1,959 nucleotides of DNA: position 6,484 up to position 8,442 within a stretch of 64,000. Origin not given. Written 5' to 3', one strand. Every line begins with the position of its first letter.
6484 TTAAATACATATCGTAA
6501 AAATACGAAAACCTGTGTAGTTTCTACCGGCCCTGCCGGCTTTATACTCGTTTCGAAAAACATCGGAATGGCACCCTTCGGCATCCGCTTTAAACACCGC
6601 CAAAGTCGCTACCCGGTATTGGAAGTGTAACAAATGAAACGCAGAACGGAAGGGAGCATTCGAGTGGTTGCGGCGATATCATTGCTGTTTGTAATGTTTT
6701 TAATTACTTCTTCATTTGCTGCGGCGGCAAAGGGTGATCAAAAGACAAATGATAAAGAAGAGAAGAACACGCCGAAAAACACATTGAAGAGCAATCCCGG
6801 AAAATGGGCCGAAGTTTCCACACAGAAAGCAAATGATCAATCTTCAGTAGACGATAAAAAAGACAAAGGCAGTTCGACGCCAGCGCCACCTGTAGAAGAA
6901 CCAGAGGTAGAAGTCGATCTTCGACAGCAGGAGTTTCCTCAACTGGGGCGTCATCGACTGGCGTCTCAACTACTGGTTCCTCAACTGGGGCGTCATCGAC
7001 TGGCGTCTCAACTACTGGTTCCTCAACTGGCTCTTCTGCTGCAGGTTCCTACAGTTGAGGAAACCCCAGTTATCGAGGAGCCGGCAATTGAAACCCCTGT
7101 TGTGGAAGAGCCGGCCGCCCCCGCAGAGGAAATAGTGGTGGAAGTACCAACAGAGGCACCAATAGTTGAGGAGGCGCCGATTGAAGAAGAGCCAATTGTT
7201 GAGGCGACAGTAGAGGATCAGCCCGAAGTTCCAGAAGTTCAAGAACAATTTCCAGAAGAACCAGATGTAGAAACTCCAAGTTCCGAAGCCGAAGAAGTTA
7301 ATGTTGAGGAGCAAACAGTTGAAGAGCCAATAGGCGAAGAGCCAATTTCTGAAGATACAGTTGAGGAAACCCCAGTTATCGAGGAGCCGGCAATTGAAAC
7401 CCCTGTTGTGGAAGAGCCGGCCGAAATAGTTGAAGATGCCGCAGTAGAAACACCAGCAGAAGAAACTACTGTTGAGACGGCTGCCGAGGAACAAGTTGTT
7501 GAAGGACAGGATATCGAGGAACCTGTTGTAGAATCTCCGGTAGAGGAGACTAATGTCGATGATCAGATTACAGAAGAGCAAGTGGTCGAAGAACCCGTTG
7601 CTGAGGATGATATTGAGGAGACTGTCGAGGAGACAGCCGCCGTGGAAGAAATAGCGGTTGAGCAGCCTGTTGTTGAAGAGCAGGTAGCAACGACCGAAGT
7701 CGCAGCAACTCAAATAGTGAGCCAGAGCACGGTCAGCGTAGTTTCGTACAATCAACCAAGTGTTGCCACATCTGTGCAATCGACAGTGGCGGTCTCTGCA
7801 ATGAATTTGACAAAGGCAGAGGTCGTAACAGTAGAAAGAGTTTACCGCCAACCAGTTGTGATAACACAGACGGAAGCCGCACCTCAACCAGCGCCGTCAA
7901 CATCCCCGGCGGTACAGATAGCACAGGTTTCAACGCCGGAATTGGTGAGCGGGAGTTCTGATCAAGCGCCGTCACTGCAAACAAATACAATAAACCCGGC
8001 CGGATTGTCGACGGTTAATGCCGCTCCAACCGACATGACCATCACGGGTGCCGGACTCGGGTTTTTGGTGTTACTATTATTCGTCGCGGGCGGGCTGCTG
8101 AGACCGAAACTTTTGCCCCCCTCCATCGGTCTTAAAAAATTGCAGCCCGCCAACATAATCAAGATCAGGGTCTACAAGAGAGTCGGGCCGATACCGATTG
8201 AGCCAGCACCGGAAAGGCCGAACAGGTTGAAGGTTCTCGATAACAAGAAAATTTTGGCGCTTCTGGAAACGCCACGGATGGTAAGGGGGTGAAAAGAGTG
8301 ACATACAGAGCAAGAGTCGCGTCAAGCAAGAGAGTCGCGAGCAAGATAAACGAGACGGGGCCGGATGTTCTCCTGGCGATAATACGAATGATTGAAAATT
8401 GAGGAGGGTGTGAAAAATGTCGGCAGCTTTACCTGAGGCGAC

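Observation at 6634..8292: Acidic-repeat surface protein gene with an inverted tandem-repeat block and perfect 66-bp direct repeats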

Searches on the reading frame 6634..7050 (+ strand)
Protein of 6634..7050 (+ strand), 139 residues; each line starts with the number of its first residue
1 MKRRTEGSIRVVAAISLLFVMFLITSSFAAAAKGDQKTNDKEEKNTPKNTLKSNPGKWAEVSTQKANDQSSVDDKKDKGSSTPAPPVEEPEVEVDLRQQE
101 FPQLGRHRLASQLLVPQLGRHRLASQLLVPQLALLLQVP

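Call 19: find_homologous_proteins(query=window:6634-7050:+, max_evalue=0.01)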
Query window:6634-7050:+: 301 candidates shared short words with the query, none scored E <= 0.01.

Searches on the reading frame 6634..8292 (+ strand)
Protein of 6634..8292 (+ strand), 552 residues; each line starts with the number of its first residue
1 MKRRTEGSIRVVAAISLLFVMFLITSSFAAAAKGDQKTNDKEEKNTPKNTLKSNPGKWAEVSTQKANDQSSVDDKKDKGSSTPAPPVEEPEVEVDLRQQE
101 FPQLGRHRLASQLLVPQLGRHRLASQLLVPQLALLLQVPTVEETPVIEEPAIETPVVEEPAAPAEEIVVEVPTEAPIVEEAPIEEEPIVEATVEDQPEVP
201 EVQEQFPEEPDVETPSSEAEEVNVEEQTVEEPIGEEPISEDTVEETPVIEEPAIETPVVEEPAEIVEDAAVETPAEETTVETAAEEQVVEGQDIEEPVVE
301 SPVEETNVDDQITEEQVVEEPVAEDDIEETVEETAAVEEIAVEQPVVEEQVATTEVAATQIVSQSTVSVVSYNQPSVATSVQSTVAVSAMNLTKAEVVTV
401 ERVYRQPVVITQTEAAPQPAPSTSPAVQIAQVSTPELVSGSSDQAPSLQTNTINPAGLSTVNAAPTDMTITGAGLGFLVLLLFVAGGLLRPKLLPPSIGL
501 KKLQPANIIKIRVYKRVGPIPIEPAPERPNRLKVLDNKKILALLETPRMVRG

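Call 7: find_encoding_contigs(protein=window:6634-8292:+, flank=10000, max_places=10)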
Protein window:6634-8292:+ (552 aa): no gene with exactly this product is on record in the collection.

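Call 8: find_homologous_proteins(query=window:6634-8289:+, max_evalue=0.001)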
Query window:6634-8289:+ (552 aa): 25 proteins with E <= 0.001 among 8000 candidates.
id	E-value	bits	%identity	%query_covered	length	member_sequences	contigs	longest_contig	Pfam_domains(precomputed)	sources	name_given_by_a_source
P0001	9.7e-12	63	87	3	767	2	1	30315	PF00828.26,PF02095.22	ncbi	-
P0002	8.5e-10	57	48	38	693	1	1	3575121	PF00076.29,PF02095.22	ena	-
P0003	1.0e-9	56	50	5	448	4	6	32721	PF01476.27,PF02095.22,PF00216.27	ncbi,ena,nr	ncbi:MAG: HU family DNA-binding protein [Prevotella sp.]|nr:HU family DNA-binding protein [Prevotell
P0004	6.3e-8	50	-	-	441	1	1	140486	PF00828.26,PF02095.22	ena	-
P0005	7.3e-8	50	47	6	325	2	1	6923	PF02095.22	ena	-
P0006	2.1e-7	49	-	-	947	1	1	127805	PF01839.30,PF13517.13,PF05568.17,PF02095.22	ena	-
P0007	2.4e-7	49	37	34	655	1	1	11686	PF00877.26,PF06725.18,PF05568.17,PF02095.22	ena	-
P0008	6.0e-7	47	52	10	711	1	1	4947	PF02095.22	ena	-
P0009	9.0e-7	47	-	-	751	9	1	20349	PF02095.22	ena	-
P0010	2.5e-6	45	-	-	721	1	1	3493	PF02095.22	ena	-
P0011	4.2e-6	44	62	2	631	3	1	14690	PF02095.22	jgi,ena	-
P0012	4.4e-6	44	-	-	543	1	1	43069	PF07411.18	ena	-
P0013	6.2e-6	44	42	7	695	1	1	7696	PF02095.22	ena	-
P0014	8.9e-6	43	-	-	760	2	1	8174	PF00828.26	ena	-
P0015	1.1e-5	43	-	-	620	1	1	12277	PF07382.17,PF06347.20,PF02095.22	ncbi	-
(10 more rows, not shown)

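Call 9: search_protein_families(library=pfam, proteins=[window:6634-8289:+], max_evalue=0.01)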
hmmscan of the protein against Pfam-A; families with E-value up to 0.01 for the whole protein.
window:6634-8289:+ (552 aa): 0 families

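Call 44: search_protein_families(library=ncbifam, proteins=[window:6634-8289:+], max_evalue=1)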
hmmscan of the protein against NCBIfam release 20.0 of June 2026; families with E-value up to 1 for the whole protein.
window:6634-8289:+ (552 aa): 0 families

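Call 54: predict_structure(protein=window:6634-8289:+)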
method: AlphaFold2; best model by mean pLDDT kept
length: 552 residues; sequences in the alignment: 1
mean_pLDDT: 43.7   pTM: 0.23
mean pLDDT of the five models: 43.7, 39.9, 39.8, 37.1, 35.4
residues with pLDDT >= 90: 0; 70-90: 31; 50-70: 89; < 50: 432
segments of 3 or more residues with pLDDT < 50: 46-75, 82-84, 90-105, 107-109, 137-145, 152-155, 160-201, 207-209, 211-231, 233-235, 237-296, 298-320, 322-325, 327-470, 499-526, 528-539, 541-552
pLDDT, mean of each block of 10 residues (from residue 1): 64 78 76 55 48 42 43 46 50 46 49 54 57 50 47 47 43 41 40 43 49 43 40 44 41 39 39 36 37 41 42 43 44 37 34 28 28 31 28 30 28 30 32 31 35 35 38 64 68 51 43 41 45 47 45 39
secondary structure, 60 per line:
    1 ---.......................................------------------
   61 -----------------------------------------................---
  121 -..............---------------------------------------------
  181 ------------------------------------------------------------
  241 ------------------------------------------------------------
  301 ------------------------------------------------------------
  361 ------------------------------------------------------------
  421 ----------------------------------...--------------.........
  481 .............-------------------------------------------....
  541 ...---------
elements in order: H4-42 H102-117 H122-135 H472-493 H537-543
